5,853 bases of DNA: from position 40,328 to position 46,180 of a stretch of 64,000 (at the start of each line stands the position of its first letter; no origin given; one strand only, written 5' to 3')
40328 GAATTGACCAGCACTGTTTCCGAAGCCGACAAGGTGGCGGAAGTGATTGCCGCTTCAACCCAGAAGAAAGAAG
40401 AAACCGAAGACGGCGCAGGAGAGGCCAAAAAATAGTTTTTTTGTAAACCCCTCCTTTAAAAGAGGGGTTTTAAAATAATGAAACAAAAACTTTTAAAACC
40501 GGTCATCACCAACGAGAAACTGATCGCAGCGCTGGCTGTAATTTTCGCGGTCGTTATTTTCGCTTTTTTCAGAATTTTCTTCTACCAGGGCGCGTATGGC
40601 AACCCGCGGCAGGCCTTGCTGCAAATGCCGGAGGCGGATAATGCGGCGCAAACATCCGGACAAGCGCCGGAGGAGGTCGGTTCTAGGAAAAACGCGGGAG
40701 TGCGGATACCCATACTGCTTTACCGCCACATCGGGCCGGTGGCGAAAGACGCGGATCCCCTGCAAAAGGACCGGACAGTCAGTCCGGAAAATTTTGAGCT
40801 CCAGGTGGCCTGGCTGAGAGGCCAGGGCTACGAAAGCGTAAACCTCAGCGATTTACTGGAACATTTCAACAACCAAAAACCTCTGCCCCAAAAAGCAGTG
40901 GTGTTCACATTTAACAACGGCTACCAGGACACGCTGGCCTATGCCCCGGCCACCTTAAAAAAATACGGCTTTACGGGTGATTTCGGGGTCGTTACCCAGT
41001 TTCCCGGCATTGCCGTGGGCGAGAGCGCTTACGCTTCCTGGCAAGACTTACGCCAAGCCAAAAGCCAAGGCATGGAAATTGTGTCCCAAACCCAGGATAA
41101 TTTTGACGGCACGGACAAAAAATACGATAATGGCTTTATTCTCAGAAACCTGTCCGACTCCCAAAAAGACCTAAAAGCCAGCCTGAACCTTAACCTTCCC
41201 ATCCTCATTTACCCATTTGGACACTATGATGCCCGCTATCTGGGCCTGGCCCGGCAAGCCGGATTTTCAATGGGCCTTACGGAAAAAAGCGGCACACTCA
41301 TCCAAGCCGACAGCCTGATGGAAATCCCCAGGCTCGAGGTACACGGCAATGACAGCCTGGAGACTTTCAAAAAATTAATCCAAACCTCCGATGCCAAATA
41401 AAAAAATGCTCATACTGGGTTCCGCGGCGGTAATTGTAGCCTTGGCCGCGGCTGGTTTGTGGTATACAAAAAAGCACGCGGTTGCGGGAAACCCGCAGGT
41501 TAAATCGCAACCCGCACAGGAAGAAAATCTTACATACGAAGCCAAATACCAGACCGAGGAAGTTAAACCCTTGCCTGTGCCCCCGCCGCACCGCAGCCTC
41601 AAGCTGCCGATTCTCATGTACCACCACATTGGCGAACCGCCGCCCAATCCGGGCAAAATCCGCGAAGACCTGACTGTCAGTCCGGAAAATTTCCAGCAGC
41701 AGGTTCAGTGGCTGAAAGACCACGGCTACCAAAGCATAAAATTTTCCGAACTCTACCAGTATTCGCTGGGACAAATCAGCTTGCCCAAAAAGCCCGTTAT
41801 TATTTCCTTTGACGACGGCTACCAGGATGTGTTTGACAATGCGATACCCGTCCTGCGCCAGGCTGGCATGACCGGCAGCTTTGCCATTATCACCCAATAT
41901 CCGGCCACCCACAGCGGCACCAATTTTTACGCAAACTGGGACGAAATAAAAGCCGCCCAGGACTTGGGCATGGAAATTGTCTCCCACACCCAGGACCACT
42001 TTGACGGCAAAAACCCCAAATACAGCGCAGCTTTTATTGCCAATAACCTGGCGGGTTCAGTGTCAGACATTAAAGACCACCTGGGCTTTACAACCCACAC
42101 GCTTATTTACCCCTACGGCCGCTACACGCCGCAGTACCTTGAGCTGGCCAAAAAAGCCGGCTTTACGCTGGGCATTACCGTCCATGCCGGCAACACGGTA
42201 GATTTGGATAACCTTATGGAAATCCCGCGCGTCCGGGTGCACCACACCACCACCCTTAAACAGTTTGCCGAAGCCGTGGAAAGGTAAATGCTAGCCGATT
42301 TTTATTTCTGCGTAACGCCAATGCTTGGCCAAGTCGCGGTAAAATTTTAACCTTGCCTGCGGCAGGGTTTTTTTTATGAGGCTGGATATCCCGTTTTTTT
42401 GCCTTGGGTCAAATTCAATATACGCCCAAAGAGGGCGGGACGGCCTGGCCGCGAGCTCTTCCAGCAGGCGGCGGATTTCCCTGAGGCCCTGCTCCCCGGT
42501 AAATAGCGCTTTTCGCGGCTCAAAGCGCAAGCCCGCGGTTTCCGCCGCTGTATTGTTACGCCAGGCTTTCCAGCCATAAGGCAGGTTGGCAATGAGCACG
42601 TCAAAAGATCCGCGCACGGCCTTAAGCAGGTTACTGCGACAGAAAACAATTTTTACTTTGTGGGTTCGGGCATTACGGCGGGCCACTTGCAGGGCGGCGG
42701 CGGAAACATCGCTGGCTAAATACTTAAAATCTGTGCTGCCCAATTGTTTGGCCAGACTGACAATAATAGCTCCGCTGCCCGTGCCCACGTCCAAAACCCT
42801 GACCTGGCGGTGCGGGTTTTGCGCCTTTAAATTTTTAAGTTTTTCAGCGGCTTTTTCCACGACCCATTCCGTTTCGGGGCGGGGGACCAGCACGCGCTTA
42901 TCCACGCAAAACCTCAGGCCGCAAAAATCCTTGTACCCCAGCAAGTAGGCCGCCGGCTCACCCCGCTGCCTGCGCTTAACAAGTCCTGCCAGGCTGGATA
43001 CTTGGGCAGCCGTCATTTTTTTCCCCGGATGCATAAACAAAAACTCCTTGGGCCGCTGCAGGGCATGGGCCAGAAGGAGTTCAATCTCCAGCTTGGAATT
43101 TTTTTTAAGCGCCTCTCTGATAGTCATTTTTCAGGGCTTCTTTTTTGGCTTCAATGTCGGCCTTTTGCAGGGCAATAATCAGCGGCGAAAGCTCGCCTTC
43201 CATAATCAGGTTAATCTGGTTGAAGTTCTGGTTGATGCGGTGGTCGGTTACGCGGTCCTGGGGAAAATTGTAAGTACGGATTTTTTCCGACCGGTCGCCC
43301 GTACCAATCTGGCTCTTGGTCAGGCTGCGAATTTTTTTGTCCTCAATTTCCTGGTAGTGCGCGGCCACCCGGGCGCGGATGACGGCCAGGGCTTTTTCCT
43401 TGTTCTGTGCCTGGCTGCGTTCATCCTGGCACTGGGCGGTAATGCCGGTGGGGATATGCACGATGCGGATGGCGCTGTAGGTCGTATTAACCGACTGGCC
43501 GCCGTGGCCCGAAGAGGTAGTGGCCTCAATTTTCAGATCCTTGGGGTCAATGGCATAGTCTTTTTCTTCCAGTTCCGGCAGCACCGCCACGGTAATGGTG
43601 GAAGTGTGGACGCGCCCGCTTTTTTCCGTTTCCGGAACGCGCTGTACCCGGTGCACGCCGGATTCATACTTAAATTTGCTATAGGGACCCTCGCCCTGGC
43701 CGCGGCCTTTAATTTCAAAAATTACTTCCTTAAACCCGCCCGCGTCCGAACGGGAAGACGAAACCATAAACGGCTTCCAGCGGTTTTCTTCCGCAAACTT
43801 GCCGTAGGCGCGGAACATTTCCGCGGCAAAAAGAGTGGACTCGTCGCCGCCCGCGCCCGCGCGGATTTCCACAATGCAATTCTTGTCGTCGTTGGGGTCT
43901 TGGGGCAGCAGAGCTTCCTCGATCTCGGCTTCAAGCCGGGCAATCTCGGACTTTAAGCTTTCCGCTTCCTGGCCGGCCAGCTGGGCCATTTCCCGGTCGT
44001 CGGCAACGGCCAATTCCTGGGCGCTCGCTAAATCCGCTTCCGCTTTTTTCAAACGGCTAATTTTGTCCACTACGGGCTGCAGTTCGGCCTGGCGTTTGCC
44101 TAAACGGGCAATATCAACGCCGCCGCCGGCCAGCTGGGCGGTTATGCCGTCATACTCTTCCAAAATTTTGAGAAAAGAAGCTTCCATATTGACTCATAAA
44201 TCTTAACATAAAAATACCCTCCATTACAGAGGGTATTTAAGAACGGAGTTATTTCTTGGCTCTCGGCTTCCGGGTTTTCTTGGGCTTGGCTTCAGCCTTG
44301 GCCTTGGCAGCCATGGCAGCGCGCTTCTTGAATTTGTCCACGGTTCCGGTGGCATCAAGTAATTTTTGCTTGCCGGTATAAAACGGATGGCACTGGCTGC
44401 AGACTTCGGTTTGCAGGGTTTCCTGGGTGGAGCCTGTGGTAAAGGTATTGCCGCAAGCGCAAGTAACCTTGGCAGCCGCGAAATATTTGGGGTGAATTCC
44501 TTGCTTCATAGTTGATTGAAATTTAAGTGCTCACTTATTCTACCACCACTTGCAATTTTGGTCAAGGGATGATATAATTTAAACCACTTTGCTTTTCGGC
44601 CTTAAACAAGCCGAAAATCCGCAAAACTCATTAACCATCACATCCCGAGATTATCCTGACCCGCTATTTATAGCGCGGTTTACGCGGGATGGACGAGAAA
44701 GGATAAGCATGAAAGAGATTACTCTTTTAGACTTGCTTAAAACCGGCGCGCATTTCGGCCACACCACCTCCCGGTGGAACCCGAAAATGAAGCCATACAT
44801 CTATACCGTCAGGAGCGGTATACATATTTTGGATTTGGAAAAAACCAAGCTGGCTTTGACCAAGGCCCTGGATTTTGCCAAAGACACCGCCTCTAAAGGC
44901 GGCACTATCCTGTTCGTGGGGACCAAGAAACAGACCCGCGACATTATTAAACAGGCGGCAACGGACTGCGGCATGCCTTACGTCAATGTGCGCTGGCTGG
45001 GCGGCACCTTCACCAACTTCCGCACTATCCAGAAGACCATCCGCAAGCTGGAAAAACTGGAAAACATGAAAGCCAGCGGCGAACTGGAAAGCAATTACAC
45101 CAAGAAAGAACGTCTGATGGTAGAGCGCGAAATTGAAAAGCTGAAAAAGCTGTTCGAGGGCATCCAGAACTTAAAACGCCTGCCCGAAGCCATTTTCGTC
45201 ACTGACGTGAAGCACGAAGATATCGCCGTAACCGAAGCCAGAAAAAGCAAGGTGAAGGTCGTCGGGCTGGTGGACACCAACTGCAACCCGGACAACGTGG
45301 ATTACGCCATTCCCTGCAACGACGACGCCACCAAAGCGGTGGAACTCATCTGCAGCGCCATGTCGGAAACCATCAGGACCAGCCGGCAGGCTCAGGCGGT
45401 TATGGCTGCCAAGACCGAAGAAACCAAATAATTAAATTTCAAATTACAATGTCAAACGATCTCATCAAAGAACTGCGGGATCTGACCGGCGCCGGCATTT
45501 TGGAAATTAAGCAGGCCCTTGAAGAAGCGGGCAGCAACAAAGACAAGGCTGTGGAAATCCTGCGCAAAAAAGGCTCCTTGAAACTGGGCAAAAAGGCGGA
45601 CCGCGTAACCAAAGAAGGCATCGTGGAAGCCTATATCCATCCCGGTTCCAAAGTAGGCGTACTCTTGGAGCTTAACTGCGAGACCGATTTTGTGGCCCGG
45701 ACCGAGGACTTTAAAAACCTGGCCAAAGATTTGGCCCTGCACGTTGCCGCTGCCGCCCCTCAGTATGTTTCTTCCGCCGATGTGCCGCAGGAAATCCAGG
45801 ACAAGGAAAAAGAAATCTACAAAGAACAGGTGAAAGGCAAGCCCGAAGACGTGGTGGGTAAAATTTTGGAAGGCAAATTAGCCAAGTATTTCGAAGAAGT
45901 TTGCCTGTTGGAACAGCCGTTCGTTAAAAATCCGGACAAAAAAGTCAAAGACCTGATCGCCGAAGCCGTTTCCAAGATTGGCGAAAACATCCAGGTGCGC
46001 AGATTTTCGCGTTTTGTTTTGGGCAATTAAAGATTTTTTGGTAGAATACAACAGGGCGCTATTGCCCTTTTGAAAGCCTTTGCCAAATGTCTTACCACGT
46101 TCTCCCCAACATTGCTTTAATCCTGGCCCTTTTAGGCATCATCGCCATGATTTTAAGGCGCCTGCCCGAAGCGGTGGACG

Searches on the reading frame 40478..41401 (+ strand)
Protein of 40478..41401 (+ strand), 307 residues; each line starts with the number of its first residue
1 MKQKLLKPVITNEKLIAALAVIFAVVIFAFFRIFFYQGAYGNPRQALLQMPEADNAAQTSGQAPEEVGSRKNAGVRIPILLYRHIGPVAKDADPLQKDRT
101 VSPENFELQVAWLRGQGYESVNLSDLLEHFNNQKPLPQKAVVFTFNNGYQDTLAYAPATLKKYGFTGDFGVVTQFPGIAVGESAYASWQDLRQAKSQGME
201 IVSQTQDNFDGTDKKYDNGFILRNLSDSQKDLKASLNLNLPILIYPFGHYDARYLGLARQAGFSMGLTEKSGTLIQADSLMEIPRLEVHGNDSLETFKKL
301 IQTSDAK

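Call 87: search_protein_families(library=pfam, proteins=[window:40478-41401:+], max_evalue=0.0001)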
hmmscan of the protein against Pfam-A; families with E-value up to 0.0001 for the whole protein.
window:40478-41401:+ (307 aa): 1 family
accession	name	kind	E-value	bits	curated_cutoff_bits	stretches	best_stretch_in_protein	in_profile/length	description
PF01522.26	Polysacc_deac_1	-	1.3e-10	41.8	23.1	1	134-265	2-123/124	Polysaccharide deacetylase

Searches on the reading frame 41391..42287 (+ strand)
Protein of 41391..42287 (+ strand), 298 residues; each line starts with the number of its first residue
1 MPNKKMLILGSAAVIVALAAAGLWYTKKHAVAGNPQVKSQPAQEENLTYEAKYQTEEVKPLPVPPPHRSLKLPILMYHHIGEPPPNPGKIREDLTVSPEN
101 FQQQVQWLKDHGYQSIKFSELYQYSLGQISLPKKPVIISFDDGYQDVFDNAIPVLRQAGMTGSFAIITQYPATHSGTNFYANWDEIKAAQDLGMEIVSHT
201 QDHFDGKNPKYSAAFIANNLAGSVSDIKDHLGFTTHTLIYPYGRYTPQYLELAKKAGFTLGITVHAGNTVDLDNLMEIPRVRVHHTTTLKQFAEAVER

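Call 87: search_protein_families(library=pfam, proteins=[window:41391-42287:+], max_evalue=0.0001)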
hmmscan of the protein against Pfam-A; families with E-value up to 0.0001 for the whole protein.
window:41391-42287:+ (298 aa): 1 family
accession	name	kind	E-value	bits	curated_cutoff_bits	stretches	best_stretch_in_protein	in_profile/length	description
PF01522.26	Polysacc_deac_1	-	1e-20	74.4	23.1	1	131-260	4-123/124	Polysaccharide deacetylase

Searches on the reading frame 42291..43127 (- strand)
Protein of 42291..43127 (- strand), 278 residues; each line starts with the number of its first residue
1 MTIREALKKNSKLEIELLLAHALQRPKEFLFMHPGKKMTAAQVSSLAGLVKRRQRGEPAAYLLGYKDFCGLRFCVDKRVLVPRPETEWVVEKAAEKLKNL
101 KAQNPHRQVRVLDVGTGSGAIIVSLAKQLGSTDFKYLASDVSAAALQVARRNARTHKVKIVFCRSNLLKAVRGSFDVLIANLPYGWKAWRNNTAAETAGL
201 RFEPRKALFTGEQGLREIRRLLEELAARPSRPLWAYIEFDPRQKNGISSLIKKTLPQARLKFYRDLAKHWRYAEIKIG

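Call 87: search_protein_families(library=pfam, proteins=[window:42291-43127:-], max_evalue=0.0001)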
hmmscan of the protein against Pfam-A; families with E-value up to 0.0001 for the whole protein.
window:42291-43127:- (278 aa): 7 families
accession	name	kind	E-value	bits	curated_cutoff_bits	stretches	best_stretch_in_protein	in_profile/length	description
PF17827.6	PrmC_N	-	2.4e-14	54.1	23.4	1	9-64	16-71/71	PrmC N-terminal domain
PF13847.12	Methyltransf_31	-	1e-11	45.1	27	1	106-192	2-82/145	Methyltransferase domain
PF05175.20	MTS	-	1.2e-11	44.9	23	1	99-184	26-108/170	Methyltransferase small domain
PF13649.12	Methyltransf_25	-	4.8e-10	40.4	27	1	111-186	1-78/97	Methyltransferase domain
PF06325.19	PrmA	-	2e-07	31.3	22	1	102-182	157-234/296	Ribosomal protein L11 methyltransferase (PrmA)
PF08242.18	Methyltransf_12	-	4.6e-07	30.9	30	1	112-181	1-72/98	Methyltransferase domain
PF08241.18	Methyltransf_11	-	1.2e-05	26.3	21.2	1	112-181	1-67/95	Methyltransferase domain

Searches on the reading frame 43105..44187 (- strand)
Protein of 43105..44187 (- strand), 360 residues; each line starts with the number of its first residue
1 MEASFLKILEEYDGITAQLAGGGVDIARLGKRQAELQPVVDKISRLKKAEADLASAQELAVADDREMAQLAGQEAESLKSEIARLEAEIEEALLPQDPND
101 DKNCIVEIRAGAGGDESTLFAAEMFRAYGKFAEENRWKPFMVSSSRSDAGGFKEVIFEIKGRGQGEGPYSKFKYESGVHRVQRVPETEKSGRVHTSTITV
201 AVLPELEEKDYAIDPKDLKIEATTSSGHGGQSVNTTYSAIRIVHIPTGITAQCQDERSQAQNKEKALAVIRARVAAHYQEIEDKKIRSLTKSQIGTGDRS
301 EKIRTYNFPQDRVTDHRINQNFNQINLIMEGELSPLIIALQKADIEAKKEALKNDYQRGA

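Call 87: search_protein_families(library=pfam, proteins=[window:43105-44187:-], max_evalue=0.0001)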
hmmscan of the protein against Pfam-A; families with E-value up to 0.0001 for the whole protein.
window:43105-44187:- (360 aa): 2 families
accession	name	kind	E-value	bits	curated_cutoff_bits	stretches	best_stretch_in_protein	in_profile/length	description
PF03462.23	PCRF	-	1.3e-61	208.2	24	1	26-200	24-194/194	PCRF domain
PF00472.26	RF-1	-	2.8e-38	130.9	35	1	208-317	2-116/116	RF-1 domain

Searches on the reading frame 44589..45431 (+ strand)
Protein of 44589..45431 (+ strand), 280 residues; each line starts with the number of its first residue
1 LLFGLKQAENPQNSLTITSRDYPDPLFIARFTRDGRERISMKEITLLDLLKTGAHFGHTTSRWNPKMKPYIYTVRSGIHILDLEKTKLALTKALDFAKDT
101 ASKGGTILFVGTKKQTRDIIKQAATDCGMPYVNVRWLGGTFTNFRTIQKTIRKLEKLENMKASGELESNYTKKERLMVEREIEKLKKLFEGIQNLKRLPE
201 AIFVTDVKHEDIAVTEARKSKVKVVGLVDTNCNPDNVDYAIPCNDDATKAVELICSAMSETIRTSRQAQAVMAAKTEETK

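Call 87: search_protein_families(library=pfam, proteins=[window:44589-45431:+], max_evalue=0.0001)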
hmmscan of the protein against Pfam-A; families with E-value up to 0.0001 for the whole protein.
window:44589-45431:+ (280 aa): 1 family
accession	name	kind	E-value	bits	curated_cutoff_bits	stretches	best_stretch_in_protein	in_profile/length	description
PF00318.25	Ribosomal_S2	-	1.1e-90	303.2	26.1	1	49-263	1-214/216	Ribosomal protein S2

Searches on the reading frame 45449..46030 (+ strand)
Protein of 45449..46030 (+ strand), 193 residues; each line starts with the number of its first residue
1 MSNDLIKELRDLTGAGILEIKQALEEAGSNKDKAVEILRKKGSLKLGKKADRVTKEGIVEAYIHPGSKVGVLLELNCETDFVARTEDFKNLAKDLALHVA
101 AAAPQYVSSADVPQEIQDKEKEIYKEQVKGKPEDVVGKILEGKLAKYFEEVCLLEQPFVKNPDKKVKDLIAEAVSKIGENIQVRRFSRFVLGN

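Call 87: search_protein_families(library=pfam, proteins=[window:45449-46030:+], max_evalue=0.0001)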
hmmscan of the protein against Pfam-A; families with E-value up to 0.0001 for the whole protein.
window:45449-46030:+ (193 aa): 1 family
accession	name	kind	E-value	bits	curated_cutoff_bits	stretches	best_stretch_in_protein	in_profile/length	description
PF00889.24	EF_TS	-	8.6e-40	136.9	27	1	48-192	70-203/204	Elongation factor TS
